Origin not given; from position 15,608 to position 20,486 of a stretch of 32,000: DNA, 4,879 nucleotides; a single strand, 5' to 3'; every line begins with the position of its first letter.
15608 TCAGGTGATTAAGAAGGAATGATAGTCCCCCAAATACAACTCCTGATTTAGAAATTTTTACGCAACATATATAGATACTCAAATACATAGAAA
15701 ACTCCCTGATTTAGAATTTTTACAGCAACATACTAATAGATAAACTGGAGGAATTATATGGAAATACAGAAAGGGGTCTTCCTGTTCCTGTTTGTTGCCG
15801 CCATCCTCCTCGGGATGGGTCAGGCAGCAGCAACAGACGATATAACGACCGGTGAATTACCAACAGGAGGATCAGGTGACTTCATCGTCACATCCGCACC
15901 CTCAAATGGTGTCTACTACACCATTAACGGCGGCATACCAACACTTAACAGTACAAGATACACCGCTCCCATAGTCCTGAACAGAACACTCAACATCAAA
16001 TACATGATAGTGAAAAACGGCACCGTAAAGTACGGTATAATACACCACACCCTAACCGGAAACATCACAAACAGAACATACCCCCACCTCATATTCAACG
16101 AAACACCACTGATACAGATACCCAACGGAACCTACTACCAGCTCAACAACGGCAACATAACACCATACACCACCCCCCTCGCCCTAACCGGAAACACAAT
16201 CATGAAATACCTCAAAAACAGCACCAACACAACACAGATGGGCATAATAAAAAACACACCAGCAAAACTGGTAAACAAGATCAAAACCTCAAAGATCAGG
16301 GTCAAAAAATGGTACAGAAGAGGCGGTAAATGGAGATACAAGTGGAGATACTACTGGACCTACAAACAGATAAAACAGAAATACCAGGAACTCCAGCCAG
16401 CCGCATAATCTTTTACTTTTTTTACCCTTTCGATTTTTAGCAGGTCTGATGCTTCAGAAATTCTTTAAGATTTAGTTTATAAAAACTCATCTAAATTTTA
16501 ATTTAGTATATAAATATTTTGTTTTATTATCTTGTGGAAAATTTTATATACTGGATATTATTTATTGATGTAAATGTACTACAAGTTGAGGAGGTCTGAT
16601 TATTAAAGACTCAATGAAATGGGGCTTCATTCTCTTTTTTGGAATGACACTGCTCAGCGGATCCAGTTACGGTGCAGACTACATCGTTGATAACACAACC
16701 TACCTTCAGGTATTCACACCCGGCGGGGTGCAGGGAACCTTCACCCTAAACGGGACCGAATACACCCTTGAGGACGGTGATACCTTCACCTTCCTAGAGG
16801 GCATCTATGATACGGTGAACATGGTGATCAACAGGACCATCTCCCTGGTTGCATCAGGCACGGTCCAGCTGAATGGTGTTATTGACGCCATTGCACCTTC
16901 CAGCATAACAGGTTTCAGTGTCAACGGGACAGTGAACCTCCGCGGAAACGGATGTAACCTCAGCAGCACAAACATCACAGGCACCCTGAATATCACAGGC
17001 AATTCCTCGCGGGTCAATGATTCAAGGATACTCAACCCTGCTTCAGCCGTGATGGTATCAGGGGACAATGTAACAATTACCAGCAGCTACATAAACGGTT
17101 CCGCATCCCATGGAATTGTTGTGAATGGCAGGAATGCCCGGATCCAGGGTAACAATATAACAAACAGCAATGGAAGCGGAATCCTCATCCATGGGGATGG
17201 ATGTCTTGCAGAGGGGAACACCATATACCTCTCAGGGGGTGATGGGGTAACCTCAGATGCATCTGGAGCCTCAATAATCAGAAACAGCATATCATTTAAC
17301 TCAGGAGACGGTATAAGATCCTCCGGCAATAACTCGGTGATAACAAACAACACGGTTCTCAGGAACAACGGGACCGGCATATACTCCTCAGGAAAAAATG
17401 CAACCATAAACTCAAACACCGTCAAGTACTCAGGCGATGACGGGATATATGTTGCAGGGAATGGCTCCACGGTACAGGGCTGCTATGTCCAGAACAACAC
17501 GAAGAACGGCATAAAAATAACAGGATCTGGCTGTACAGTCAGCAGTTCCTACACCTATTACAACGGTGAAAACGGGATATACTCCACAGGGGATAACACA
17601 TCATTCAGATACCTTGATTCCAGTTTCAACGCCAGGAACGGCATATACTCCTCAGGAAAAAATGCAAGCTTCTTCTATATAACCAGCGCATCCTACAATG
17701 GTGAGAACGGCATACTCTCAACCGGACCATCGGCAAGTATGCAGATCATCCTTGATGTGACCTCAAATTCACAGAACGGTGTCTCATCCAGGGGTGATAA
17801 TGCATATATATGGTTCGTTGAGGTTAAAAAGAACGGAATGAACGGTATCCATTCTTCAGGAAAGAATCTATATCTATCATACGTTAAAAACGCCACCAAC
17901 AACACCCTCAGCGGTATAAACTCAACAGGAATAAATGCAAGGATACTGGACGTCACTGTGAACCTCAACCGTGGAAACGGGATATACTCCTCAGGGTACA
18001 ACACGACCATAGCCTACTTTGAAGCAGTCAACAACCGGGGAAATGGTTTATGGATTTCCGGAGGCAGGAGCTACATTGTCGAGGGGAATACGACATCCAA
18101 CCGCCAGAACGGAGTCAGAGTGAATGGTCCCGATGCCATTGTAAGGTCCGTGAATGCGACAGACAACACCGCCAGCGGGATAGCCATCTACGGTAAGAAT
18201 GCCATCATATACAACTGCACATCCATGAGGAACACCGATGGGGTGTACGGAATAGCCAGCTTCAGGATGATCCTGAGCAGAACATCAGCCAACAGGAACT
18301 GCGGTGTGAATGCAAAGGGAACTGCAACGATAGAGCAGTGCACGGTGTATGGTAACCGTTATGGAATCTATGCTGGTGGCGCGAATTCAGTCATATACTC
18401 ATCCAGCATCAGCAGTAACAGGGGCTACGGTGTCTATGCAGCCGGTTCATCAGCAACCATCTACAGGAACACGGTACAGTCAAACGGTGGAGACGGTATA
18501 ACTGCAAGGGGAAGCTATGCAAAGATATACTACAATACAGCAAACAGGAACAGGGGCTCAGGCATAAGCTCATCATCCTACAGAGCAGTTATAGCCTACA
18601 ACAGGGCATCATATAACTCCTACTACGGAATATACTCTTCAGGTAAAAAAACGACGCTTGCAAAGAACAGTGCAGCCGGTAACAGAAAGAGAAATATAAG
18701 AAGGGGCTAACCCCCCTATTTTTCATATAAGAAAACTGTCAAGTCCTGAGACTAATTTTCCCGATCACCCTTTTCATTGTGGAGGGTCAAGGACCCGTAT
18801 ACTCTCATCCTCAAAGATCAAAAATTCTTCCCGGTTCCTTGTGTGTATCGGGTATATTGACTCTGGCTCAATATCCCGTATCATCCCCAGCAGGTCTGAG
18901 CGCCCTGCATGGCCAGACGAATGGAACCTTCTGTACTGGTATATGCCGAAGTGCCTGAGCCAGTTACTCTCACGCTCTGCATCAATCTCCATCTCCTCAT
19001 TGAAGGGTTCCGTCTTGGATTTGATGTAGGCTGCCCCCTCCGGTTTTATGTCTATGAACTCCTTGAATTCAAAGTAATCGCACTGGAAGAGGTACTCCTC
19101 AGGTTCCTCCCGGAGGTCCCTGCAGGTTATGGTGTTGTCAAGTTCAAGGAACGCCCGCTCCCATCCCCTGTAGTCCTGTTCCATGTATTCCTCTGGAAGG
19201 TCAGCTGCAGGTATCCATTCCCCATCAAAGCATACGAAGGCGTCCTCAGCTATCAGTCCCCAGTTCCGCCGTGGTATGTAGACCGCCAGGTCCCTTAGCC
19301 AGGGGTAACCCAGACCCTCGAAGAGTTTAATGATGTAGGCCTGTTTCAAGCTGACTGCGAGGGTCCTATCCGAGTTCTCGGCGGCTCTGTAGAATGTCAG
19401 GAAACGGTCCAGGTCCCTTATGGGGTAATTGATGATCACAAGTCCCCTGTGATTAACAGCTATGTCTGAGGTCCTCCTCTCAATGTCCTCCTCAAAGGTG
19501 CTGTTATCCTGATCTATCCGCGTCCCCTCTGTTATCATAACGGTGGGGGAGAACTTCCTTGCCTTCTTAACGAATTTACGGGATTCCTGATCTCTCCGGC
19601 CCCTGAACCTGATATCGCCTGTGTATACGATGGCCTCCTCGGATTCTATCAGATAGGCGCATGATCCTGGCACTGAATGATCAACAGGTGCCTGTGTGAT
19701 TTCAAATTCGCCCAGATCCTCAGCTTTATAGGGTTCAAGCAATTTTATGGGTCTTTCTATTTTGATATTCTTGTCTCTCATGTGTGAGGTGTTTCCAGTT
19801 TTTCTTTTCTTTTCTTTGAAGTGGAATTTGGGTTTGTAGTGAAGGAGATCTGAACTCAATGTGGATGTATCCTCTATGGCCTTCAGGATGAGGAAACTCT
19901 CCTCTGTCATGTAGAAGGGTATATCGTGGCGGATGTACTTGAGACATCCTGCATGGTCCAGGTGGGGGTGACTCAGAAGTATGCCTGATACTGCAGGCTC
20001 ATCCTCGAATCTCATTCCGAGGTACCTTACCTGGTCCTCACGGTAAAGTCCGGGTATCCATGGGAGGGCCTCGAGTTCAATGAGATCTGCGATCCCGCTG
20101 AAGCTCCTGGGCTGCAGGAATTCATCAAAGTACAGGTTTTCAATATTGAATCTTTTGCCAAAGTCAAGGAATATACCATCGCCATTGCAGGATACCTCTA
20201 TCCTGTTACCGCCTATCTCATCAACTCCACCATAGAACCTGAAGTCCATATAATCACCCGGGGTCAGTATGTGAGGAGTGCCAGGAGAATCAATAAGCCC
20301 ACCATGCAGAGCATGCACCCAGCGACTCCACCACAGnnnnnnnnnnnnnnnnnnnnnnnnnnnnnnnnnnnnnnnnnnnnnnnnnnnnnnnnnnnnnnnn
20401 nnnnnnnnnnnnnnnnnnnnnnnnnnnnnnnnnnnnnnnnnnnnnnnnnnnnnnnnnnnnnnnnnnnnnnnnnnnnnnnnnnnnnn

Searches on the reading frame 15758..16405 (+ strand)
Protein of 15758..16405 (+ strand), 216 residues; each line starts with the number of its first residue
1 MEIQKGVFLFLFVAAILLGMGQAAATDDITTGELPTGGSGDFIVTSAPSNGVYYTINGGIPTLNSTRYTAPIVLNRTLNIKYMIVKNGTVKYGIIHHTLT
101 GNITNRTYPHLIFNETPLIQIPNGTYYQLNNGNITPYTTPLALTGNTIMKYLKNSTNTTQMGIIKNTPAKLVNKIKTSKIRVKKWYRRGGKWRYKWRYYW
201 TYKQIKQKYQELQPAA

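Call 26: search_protein_families(library=pfam, proteins=[window:15758-16405:+], max_evalue=0.001)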
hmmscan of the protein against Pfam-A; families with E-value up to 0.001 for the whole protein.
window:15758-16405:+ (216 aa): 2 families
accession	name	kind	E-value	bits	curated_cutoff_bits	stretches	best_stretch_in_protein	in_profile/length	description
PF13290.12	CHB_HEX_C_1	-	3e-12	46.7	22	1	41-91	11-62/67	Chitobiase/beta-hexosaminidase C-terminal domain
PF13287.12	Fn3_assoc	-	2.5e-11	44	23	1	47-97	7-57/59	Fn3 associated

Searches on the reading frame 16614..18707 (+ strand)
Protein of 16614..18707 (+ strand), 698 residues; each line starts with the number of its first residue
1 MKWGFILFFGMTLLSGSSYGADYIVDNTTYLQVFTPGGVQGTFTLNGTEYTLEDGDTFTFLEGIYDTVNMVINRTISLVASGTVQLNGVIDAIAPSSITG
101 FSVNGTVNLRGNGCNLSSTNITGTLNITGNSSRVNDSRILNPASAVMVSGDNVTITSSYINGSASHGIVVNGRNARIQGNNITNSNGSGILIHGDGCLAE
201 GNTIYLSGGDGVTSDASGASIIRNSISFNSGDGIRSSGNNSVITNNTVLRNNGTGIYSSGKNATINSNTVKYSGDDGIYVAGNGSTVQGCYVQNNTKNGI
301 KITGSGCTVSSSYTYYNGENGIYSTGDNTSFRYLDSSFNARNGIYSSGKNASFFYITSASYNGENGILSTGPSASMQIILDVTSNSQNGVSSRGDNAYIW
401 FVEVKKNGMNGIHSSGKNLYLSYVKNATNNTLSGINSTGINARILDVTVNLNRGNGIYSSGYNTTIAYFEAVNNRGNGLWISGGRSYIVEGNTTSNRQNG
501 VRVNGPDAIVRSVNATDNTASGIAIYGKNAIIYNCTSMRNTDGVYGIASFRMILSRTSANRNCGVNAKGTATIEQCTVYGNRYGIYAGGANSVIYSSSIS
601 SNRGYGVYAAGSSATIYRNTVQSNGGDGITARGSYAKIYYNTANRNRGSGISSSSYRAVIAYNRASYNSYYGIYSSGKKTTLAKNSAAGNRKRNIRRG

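Call 26: search_protein_families(library=pfam, proteins=[window:16614-18707:+], max_evalue=0.001)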
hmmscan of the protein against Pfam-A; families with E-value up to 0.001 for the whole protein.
window:16614-18707:+ (698 aa): 2 families
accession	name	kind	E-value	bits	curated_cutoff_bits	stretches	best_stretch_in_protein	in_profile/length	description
PF13229.12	Beta_helix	-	1.9e-39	135.3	25.9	4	565-691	5-138/158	Right handed beta helix region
PF05048.19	NosD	-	2e-19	70.3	23.6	3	564-692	41-174/212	Periplasmic copper-binding protein (NosD)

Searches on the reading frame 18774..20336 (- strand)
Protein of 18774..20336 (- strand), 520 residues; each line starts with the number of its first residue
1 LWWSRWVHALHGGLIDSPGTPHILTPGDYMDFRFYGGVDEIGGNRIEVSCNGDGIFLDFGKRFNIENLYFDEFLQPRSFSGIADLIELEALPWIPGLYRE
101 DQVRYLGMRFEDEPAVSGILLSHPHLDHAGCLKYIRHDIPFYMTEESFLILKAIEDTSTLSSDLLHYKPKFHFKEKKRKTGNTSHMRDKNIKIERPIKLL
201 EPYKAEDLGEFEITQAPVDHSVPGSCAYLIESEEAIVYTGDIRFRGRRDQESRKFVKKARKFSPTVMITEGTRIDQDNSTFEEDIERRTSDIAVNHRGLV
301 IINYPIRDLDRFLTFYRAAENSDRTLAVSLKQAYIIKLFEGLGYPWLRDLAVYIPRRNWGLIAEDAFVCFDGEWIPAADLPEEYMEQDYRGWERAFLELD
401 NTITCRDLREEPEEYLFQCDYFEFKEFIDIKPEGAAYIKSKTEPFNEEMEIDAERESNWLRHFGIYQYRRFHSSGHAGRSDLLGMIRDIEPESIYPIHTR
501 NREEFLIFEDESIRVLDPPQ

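Call 26: search_protein_families(library=pfam, proteins=[window:18774-20336:-], max_evalue=0.001)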
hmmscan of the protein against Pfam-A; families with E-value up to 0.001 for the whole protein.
window:18774-20336:- (520 aa): 3 families
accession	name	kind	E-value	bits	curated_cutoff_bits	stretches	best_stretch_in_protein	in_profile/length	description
PF07521.17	RMMBL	-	7.4e-07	29.5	21.6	1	470-499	10-40/63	Zn-dependent metallo-hydrolase RNA specificity domain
PF12706.13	Lactamase_B_2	-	1.7e-06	28.2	27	1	112-244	27-145/200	Beta-lactamase superfamily domain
PF00753.33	Lactamase_B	-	2.2e-06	28.2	22.7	1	114-253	42-161/196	Metallo-beta-lactamase superfamily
